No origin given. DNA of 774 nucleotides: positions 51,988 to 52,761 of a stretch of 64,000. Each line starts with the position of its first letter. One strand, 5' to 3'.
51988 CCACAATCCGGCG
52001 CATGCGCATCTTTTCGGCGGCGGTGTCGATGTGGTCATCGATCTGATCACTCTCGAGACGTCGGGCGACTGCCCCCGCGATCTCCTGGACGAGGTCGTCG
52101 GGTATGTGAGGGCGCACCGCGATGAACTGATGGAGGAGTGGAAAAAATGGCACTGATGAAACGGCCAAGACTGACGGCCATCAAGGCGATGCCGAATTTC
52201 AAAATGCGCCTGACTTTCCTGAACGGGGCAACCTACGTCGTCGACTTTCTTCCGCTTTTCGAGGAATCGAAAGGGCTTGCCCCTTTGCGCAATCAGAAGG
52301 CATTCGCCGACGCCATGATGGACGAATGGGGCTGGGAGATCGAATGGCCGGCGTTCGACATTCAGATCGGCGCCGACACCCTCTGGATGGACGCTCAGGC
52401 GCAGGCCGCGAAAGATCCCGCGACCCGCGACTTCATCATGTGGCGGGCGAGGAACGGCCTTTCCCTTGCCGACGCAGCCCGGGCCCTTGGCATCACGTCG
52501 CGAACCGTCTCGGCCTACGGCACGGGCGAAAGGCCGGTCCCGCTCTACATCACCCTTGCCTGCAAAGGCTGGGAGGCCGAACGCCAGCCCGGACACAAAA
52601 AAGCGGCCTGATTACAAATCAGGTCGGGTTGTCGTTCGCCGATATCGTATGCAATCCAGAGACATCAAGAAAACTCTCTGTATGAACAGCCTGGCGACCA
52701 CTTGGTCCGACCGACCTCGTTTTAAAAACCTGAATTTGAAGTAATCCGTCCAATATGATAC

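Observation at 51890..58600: DUF4160/DUF2442-HTH module present as one full copy and one copy split into 5' and 3' fragments by about 3 kb of inserted DNA; palindromic leaderless promoter duplicated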

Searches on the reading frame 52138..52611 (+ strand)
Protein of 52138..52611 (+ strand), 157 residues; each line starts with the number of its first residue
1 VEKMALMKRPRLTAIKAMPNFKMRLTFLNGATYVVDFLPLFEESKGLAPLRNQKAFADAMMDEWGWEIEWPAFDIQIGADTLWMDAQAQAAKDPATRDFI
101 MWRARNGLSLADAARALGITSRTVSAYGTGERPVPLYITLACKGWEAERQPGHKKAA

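Call 8: search_protein_families(library=pfam, proteins=[window:52138-52611:+], max_evalue=0.01)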
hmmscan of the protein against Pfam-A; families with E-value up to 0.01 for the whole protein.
window:52138-52611:+ (157 aa): 6 families
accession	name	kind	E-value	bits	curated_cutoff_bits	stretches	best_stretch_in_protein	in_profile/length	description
PF10387.14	DUF2442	-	8e-09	36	23.9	1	14-85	3-69/72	Protein of unknown function (DUF2442)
PF13560.12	HTH_31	-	2.2e-05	25.1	27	1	102-135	9-42/64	Helix-turn-helix domain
PF13384.12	HTH_23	-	0.00074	19.7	24.6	1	100-125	10-35/50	Homeodomain-like domain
PF01381.28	HTH_3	-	0.00093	19.6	23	1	102-132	4-34/55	Helix-turn-helix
PF13542.12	HTH_Tnp_ISL3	-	0.0022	17.9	27.4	1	97-125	17-44/51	Helix-turn-helix domain of transposase family ISL3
PF08281.18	Sigma70_r4_2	-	0.0027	17.7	25.7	1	95-126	14-45/54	Sigma-70, region 4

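Call 12: find_encoding_contigs(protein=window:52138-52611:+, flank=10000, max_places=10)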
Protein window:52138-52611:+ (157 aa): no gene with exactly this product is on record in the collection.

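Call 14: find_homologous_proteins(query=window:52147-52611:+)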
Query window:52147-52611:+ (154 aa): 645 proteins with E <= 0.001 among 698 candidates; the best 120 are listed.
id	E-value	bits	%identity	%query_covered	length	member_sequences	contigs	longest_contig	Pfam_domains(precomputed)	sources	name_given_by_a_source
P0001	4.2e-99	347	100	100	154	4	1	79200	PF10387.15,PF13560.13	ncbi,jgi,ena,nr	ncbi:MAG TPA: DUF2442 domain-containing protein [Candidatus Ozemobacteraceae bacterium]|nr:DUF2442 d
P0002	2.7e-84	299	86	100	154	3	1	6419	PF10387.15,PF13560.13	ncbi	-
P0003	4.1e-81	288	83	100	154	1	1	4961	PF10387.15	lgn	-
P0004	1.0e-61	225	67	95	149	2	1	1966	PF10387.15,PF13560.13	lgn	-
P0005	1.6e-61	225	69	93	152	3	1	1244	PF10387.15,PF13560.13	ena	-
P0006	2.4e-61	224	66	100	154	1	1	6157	PF10387.15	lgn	-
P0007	3.9e-61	223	67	97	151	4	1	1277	PF10387.15,PF13560.13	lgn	-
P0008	9.7e-61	222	68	95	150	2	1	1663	PF10387.15,PF13560.13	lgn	-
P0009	1.9e-60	221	69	93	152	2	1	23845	PF10387.15,PF13560.13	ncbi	-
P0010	4.2e-60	220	65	99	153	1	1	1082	PF10387.15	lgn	-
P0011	9.4e-60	219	65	97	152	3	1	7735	PF10387.15,PF13560.13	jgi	jgi:hypothetical protein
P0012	3.2e-59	217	63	98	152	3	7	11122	PF10387.15,PF13560.13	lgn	-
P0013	3.2e-59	217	66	97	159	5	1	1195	PF10387.15,PF13560.13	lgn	-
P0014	1.4e-58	215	64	95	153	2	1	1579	PF10387.15,PF13560.13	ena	-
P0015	2.2e-58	214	65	97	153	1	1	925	PF10387.15,PF13560.13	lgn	-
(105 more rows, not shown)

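Call 16: find_related_loci(query=A1, collection=genome_contigs, flank=6000)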
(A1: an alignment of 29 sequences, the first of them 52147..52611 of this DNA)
Query A1 (154 aa) in genome_contigs; peptide patterns used: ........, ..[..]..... (x = any residue, [..] = any of these).
415 stretches matched a pattern; 333 encode a relative of the query (tblastn E <= 1e-3); the best 80 are kept; 80 distinct loci.
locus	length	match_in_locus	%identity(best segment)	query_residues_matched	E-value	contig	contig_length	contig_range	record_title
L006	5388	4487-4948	87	1-154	3e-88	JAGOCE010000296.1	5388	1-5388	Candidatus Ozemobacteraceae bacterium isolate Go_SlDig_bin_287 Go_SlDig_51098_length_5388_cov_5.140087, whole genome sho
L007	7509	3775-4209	64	1-145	7e-63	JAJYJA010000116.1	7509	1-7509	MAG: Deltaproteobacteria bacterium isolate DBS2-1.bin13 NODE_19637_length_7509_cov_3.800325, whole genome shotgun sequen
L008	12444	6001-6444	66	1-147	6e-62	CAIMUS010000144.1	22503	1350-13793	MAG: uncultured proteobacterium isolate A14_bin-2326 genome assembly, contig: bin-2326:144/348, whole genome shotgun seq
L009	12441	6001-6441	66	1-147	5e-62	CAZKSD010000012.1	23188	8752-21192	MAG TPA_asm: uncultured Dechloromonas sp. isolate binchicken_co197_443 genome assembly, contig: NODE_3147_length_23188_c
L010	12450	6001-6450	65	1-149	7e-62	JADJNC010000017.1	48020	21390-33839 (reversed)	MAG: Candidatus Propionivibrio dominans isolate EsbW_18-Q3-R4-48_MAXAC.044 tig00017089-10-479980, whole genome shotgun s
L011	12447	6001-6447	63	1-149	1e-61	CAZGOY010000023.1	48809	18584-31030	MAG TPA_asm: uncultured Sulfuricella sp. isolate binchicken_co266_147 genome assembly, contig: NODE_1409_length_48809_co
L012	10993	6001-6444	66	1-147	1e-61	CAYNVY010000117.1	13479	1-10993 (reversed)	MAG TPA_asm: uncultured Enterobacteriaceae bacterium isolate SRP302447_co3_36 genome assembly, contig: NODE_12782_length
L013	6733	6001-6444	66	1-147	1e-61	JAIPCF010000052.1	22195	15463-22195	MAG: Sulfuritalea sp. isolate Tobar13.5m-G16 Tobar13-5m-C2630, whole genome shotgun sequence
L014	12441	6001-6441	67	1-146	5e-61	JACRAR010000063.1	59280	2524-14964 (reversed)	MAG: Betaproteobacteria bacterium isolate NC_groundwater_1599_Pr3_B-0.1um_59_269 SR-2_scaffold_141_3111336, whole genome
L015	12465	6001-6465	65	1-151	5e-61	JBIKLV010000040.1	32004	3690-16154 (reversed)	MAG: Sulfuritalea sp. isolate ME2014-08-28_3300035662_group5_bin212 Rohwer_bin2369_scaffold_795_c1, whole genome shotgun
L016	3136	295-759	61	1-154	3e-61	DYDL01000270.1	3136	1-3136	MAG TPA_asm: Desulfocapsa sp. isolate IMS_BF-2 NODE_7383_length_3166_cov_15.5956, whole genome shotgun sequence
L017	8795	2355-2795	66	1-146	5e-61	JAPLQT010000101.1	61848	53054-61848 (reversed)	MAG: Proteobacteria bacterium isolate LacPavin_0818_WC45_MAG_60_9 LacPavin_0818_WC45_scaffold_186512, whole genome shotg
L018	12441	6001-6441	67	1-146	6e-61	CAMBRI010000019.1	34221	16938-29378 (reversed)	MAG: Sulfuritalea hydrogenivorans sk43H isolate MiH-14oct19-193 genome assembly, contig: MiH-14oct19-C2243, whole genome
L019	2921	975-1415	66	1-146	2e-60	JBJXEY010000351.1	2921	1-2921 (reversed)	MAG: Burkholderiales bacterium isolate F1F2.bin.81 k127_9720290, whole genome shotgun sequence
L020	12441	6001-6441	66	1-146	2e-60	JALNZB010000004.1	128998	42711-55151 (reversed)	MAG: Sulfuritalea sp. isolate SO_2017_GW1 bin 87 NODE_995_length_128998_cov_1.605970_OW334_2017, whole genome shotgun se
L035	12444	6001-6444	61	1-148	7e-59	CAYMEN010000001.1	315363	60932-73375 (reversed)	MAG TPA_asm: uncultured bacterium isolate SRP263991_co7_86 genome assembly, contig: NODE_5_length_315363_cov_10.464102,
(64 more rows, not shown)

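Call 25: find_encoding_contigs(protein=P0001, flank=8000, max_places=10)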
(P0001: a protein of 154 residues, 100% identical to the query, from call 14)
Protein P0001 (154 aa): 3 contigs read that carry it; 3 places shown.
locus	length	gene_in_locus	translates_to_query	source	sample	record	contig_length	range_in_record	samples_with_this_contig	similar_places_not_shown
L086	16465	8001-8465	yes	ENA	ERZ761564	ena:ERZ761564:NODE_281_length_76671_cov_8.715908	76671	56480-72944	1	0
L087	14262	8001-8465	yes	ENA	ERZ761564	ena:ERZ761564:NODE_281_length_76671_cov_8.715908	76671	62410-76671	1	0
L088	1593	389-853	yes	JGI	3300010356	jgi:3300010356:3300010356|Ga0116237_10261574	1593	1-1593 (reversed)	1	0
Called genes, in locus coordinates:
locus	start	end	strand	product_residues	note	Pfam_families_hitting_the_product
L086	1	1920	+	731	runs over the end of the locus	PF05496:RuvB_N (faint), PF13191:AAA_16 (weak), PF00004:AAA, PF00910:RNA_helicase (faint), PF13401:AAA_22 (faint), PF13521:AAA_28 (faint), PF00004:AAA, PF07728:AAA_5 (weak)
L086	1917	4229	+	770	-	PF03215:Rad17 (weak), PF12775:AAA_7 (faint), PF01695:IstB_IS21 (faint), PF02367:TsaE (faint), PF00004:AAA, PF13191:AAA_16 (weak), PF00004:AAA, PF07728:AAA_5, +15 more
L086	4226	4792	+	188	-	PF00149:Metallophos (weak), PF12850:Metallophos_2 (weak)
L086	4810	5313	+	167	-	-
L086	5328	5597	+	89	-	-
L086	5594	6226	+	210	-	-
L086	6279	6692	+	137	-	PF20274:cREC_REC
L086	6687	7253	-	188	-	-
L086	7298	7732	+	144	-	PF20274:cREC_REC (weak)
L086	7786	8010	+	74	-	PF13711:DUF4160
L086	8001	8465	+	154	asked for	PF10387:DUF2442, PF13560:HTH_31 (faint)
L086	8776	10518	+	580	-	PF03235:GmrSD_N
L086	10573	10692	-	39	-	-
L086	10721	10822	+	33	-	-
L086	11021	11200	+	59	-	-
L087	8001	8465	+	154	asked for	PF10387:DUF2442, PF13560:HTH_31 (faint)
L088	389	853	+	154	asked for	PF10387:DUF2442, PF13560:HTH_31 (faint)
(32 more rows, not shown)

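Call 26: find_encoding_contigs(protein=P0002, flank=8000, max_places=6)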
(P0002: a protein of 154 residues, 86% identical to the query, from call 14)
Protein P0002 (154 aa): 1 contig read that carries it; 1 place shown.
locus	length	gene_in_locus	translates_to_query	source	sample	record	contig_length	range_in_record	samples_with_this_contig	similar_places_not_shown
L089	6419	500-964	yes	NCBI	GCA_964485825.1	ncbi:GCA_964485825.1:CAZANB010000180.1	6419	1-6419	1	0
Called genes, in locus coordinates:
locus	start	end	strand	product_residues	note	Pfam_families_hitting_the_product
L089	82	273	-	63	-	-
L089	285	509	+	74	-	PF13711:DUF4160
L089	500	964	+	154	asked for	PF10387:DUF2442, PF13560:HTH_31 (faint)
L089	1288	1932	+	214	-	-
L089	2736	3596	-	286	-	-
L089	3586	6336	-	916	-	PF13362:Toprim_3, PF13662:Toprim_4, PF06048:DUF927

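Call 27: find_encoding_contigs(protein=P0003, flank=8000, max_places=6)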
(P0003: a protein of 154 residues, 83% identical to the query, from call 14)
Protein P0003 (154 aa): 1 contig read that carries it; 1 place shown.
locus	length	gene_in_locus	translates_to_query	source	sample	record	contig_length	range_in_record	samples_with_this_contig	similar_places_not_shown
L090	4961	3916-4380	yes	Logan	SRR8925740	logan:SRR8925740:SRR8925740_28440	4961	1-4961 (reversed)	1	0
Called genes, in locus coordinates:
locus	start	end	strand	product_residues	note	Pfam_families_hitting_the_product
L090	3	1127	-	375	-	?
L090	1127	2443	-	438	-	PF02321:OEP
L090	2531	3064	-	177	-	PF04945:YHS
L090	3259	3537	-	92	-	PF10543:ORF6N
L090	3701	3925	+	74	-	PF13711:DUF4160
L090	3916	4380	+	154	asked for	PF10387:DUF2442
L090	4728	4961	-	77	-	?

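Call 32: find_related_loci(query=window:52147-52611:+, collection=metagenome_contigs, flank=8000)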
Query window:52147-52611:+ (154 aa) in metagenome_contigs; peptide patterns used: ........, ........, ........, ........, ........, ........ (x = any residue, [..] = any of these).
596 stretches matched a pattern (row limit reached: there are more); 230 encode a relative of the query (tblastn E <= 1e-3); the best 80 are kept; 80 distinct loci.
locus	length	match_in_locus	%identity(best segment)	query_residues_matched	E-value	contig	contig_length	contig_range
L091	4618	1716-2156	70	1-147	4e-66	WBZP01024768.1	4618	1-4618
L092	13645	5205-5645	67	1-146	4e-62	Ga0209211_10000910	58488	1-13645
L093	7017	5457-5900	66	1-147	5e-62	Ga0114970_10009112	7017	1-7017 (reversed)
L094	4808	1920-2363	66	1-147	5e-62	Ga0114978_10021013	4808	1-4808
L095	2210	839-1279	65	1-146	7e-62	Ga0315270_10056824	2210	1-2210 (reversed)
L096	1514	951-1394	64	1-147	4e-63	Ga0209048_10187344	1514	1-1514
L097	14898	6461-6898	66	1-145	1e-60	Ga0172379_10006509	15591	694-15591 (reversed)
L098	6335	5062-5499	65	1-145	4e-60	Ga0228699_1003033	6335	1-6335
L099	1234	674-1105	63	3-146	6e-63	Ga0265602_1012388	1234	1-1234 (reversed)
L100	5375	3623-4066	64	1-147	1e-59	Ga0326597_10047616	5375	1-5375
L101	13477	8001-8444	65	1-147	7e-60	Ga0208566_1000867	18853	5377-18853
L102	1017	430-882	63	1-154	6e-64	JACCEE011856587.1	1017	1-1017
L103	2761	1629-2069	64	1-146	1e-59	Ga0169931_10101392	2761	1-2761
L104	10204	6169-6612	64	1-147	1e-59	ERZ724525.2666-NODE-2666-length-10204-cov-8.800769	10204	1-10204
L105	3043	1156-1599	65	1-147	2e-59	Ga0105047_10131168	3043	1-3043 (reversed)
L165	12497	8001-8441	62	1-146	7e-51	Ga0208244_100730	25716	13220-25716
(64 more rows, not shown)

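Call 41: search_protein_families(library=padloc, proteins=[window:52147-52611:+], max_evalue=0.01)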
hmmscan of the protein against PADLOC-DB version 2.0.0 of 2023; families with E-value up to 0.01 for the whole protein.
window:52147-52611:+ (154 aa): 0 families

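Call 42: search_protein_families(library=ncbifam, proteins=[window:52147-52611:+], max_evalue=0.01)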
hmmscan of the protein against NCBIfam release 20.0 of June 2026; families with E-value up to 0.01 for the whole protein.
window:52147-52611:+ (154 aa): 0 families

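Call 44: search_solved_structures(query=A1, max_evalue=0.01, show_alignments=1)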
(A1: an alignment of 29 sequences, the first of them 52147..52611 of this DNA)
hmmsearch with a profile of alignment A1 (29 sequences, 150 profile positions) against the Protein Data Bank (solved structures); distinct sequences matched with E-value up to 0.01: 2.
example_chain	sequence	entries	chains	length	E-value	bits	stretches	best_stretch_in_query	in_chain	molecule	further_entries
2auw_A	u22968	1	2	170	2e-28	102.5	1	6-147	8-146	hypothetical protein NE0471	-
4cxf_A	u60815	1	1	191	0.0094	19.2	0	85-117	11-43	RNA POLYMERASE SIGMA FACTOR CNRH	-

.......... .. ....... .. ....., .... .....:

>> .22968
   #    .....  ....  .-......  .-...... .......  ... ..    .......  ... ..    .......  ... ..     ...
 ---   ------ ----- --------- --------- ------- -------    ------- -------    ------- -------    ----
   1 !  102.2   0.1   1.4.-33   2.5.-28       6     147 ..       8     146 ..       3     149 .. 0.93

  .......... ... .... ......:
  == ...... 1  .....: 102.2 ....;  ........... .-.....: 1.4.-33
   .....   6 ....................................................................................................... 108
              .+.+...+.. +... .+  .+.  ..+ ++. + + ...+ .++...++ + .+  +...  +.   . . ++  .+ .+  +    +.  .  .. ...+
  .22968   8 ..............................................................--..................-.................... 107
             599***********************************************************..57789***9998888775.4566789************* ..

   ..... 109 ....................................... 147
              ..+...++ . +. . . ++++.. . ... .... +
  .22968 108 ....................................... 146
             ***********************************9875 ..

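Call 63: search_protein_families(library=pfam, alignment_id=A3, max_evalue=0.00001)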
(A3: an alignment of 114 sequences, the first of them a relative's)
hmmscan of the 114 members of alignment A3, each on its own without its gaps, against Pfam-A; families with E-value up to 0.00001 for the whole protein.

A. member 1, L007:4257-5438:- (393 aa): 1 family
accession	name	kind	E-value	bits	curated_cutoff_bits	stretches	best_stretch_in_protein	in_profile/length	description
PF03743.19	TrbI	-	7.3e-29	101.4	35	1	183-380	1-185/188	Bacterial conjugation TrbI-like protein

B. families by the number of members that match (of 114 scanned): 123 families (the first 25 are shown)
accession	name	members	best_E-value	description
PF04851.21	ResIII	6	3.5e-18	Type III restriction enzyme, res subunit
PF18766.7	SWI2_SNF2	5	5.9e-70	SWI2/SNF2 ATPase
PF04313.20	HSDR_N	4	3.1e-45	Type I restriction enzyme R protein N terminus (HSDR_N)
PF22679.2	T1R_D3-like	4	2.1e-17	Type I restriction enzyme subunit R domain 3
PF15731.11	MqsA_antitoxin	3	1.6e-62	Antitoxin component of bacterial toxin-antitoxin system, MqsA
PF11867.13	T1RH-like_C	3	8.7e-36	Type I restriction enzyme HindI endonuclease subunit-like, C-terminal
PF13304.12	AAA_21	3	5.8e-19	AAA domain, putative AbiEii toxin, Type IV TA system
PF01850.27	PIN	3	4.9e-17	PIN domain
PF10672.15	Methyltrans_SAM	3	1.5e-13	S-adenosylmethionine-dependent methyltransferase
PF01381.28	HTH_3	3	4.7e-07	Helix-turn-helix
PF03401.19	TctC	2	2.6e-65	Tripartite tricarboxylate transporter family receptor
PF03400.19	DDE_Tnp_IS1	2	5.7e-48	IS1 transposase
PF13635.12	DUF4143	2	4e-34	Domain of unknown function (DUF4143)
PF01717.24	Meth_synt_2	2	5.2e-33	Cobalamin-independent synthase, Catalytic domain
PF00005.33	ABC_tran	2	1.2e-30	ABC transporter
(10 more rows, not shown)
